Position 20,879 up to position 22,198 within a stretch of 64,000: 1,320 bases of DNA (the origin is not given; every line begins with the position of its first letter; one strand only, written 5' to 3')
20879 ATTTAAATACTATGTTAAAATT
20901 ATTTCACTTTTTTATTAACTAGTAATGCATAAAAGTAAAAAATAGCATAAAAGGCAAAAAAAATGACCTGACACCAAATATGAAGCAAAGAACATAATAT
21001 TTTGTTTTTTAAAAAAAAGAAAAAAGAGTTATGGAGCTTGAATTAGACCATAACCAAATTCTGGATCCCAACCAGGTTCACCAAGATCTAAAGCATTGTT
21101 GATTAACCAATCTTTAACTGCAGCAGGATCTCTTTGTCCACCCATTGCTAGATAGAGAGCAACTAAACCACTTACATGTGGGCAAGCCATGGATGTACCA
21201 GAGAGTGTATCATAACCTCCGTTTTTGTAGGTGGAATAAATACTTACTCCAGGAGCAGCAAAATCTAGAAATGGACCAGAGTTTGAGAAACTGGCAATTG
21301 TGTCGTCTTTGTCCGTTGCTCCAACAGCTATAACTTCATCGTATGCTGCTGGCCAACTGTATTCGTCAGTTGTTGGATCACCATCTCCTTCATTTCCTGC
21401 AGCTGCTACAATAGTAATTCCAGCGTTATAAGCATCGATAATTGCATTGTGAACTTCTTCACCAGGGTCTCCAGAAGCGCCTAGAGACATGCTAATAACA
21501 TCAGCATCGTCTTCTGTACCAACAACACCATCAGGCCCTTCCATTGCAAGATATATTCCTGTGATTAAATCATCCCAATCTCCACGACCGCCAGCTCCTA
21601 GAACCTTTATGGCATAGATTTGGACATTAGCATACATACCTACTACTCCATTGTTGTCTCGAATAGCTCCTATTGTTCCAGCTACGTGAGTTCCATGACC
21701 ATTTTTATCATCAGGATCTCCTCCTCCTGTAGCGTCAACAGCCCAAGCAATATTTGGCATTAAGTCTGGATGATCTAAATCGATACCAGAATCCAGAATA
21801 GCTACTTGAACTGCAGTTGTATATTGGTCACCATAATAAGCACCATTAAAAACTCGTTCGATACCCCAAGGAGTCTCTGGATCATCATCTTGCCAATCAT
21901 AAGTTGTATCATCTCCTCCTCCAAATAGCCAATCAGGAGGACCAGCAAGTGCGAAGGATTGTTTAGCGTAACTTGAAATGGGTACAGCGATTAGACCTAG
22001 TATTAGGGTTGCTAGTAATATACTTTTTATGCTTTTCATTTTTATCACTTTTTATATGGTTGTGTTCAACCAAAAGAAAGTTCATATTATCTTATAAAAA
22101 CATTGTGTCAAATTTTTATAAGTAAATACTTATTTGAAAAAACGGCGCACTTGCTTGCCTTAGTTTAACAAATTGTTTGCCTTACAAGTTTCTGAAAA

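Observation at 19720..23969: Secreted orthocaspase (C14) and subtilisin (S8) pair next to a secreted acidic protein and a double-HTH Lrp-like regulator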

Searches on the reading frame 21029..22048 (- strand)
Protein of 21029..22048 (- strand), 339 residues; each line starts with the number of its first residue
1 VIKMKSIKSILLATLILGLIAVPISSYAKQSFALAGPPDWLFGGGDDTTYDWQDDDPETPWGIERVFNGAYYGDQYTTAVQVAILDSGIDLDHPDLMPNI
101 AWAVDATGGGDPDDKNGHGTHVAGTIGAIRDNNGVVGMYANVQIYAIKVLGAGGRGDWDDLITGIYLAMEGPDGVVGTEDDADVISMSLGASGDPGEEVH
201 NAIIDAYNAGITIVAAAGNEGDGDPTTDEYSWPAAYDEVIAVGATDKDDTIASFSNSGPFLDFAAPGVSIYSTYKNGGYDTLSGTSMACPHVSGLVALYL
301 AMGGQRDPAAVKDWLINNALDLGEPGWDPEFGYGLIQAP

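Call 3: search_protein_families(library=pfam, proteins=[window:21029-22048:-], max_evalue=0.1)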
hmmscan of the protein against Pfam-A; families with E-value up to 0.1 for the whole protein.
window:21029-22048:- (339 aa): 1 family
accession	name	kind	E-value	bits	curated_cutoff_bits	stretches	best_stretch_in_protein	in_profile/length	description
PF00082.27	Peptidase_S8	-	6.7e-60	203.3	21.8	1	79-334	3-288/288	Subtilase family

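Call 4: search_protein_families(library=ncbifam, proteins=[window:21029-22048:-], max_evalue=0.1)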
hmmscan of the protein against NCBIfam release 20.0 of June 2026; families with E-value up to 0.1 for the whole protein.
window:21029-22048:- (339 aa): 9 families
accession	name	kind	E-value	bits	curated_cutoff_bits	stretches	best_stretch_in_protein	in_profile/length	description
TIGR03921.1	T7SS_mycosin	equivalog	3.7e-42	144.7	278.75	1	80-337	15-280/353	type VII secretion-associated serine protease mycosin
NF033595.1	denti_PrtP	equivalog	4.9e-29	101.4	300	2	185-335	342-495/606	dentilisin complex serine proteinase subunit PrtP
NF049966.1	QH_SP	equivalog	4.5e-22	78.5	165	1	81-320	1-212/219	subtilisin-like serine protease QhpE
NF051851.1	AtpSerPepEprS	equivalog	1.6e-17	62.9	1700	2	50-146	38-146/988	autotransporter serine peptidase EprS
TIGR03895.1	protease_PatA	subfamily_domain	2.3e-15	56.4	421.05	1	177-320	53-201/606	PatA/PatG family cyanobactin maturation protease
NF040808.2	CspC_non_triad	exception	2.3e-09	36.2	675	1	235-300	426-498/556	bile acid germinant receptor pseudoprotease CspC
NF040809.1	germ_prot_CspBA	exception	7.6e-08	30.4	1250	1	231-301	969-1046/1099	bifunctional germination protease/germinant receptor pseudoprotease CspBA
NF040553.1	SGO_0316_fam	subfamily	3.8e-06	24.8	1400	1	262-306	670-714/1486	SGO_0316/SGO_0317 family LPXTG-anchored serine peptidase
NF042956.1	IteS_antiphage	equivalog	0.029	12.6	900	0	81-169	258-345/747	S8 family anti-phage peptidase IteS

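Call 15: find_homologous_proteins(query=window:21029-22048:-)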
Query window:21029-22048:- (339 aa): 7938 proteins with E <= 0.001 among 8000 candidates; the best 120 are listed.
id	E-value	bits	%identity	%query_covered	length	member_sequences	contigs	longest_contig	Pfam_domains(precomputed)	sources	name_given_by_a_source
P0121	2.5e-215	732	97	99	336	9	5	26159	PF00082.28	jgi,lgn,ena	-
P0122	3.8e-191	653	87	99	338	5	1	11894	PF00082.28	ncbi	ncbi:MAG: S8 family peptidase [Candidatus Heimdallarchaeaceae archaeon]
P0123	1.9e-175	601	80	99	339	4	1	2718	PF00082.28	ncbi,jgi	ncbi:MAG: S8 family peptidase [Candidatus Heimdallarchaeaceae archaeon]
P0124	8.7e-168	576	77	99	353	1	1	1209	PF00082.28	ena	-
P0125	7.8e-160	550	75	100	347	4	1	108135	PF00082.28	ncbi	-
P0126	1.3e-155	536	72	100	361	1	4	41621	PF00082.28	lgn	-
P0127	2.4e-155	535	73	99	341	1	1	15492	PF00082.28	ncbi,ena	-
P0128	3.3e-152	525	71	99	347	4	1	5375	PF00082.28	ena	-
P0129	5.2e-150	518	70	99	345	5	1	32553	PF00082.28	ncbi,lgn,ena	-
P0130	2.2e-149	516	76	86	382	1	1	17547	PF00082.28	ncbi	-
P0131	1.1e-148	513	71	99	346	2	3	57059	PF00082.28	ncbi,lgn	-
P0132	1.4e-148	513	75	89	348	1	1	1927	PF00082.28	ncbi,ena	-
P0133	1.7e-147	509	70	100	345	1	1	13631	PF00082.28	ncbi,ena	-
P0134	1.7e-147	509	76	90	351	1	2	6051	PF00082.28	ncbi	-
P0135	2.3e-147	509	69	99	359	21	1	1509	PF00082.28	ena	-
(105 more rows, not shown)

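Call 39: search_solved_structures(query=window:21029-22045:-, max_evalue=1e-30, show_alignments=1)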
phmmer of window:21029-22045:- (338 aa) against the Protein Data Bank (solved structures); distinct sequences matched with E-value up to 1e-30: 87 (the best 60 are shown).
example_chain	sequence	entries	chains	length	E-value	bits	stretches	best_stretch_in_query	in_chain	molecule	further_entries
3wiv_A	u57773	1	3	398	1.7e-65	224.7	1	32-337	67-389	Tk-subtilisin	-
3wiu_A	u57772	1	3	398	1.8e-65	224.6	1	32-337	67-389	Tk-subtilisin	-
2z2z_A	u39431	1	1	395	2.6e-65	224.1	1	32-337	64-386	Tk-subtilisin precursor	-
4jp8_A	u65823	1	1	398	2.6e-65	224.1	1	32-337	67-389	Tk-subtilisin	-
2e1p_A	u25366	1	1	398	2.6e-65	224.1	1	32-337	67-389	Tk-subtilisin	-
2zwp_A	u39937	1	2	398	4.2e-65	223.4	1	32-337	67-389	Tk-subtilisin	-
2zwo_A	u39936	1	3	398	4.9e-65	223.2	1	32-337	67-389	Tk-subtilisin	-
3vhq_A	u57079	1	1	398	1.6e-64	221.5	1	32-337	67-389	Tk-subtilisin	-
2zrq_A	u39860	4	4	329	1.6e-64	221.5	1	35-337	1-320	Tk-subtilisin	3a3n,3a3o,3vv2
3a3p_A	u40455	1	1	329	1.8e-64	221.3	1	35-337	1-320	Tk-subtilisin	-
2z2x_A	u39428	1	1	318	2e-64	221.2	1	58-337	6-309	Tk-subtilisin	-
2z56_A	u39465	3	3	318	5.6e-64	219.7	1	58-337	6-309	Tk-subtilisin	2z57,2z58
2z30_A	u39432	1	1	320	5.6e-64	219.7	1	58-337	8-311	Tk-subtilisin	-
2z2y_A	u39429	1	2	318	6.4e-64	219.5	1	58-337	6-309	Tk-subtilisin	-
6f9m_A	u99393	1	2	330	4.1e-55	190.5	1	75-300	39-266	Serine protease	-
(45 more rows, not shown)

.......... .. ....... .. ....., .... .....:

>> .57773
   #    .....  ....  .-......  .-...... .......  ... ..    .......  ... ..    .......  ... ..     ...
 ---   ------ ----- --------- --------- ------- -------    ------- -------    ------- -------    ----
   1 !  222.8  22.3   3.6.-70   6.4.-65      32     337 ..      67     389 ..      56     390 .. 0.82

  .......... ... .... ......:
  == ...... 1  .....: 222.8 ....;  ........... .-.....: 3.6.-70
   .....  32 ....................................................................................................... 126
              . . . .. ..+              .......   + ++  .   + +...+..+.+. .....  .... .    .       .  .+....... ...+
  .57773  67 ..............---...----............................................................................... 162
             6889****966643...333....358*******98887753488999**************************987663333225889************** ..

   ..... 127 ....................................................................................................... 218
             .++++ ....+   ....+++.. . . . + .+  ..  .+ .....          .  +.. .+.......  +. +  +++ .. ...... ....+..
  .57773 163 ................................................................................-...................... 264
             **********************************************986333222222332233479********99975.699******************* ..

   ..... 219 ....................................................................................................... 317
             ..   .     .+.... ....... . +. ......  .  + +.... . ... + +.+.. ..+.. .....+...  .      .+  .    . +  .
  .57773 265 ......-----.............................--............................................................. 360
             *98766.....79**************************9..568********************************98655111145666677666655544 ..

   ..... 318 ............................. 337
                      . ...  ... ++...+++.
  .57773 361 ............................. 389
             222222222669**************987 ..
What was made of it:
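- On Tk-subtilisin type: The loop is reduced to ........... in the HMMER alignment (call 39).
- Closest known: Tk-subtilisin of Thermococcus kodakarensis. Same: The D/H/S triad is the same, as are the N-terminal mature-domain motifs: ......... against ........, and PWGIERV (calls 15, 39).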

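Call 59: search_protein_families(library=padloc, proteins=[window:21029-22048:-], max_evalue=0.01)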
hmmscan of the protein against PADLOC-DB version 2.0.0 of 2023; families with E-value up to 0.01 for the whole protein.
window:21029-22048:- (339 aa): 3 families
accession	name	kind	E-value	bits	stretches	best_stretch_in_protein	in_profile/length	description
PDLC03014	subtilase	-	1e-32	112.1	1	77-335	171-390/391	-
PDLC02197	IetS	-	3e-08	30.4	1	78-170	257-348/749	-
PDLC02198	IetS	-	2.4e-07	27.1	1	78-238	252-418/795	-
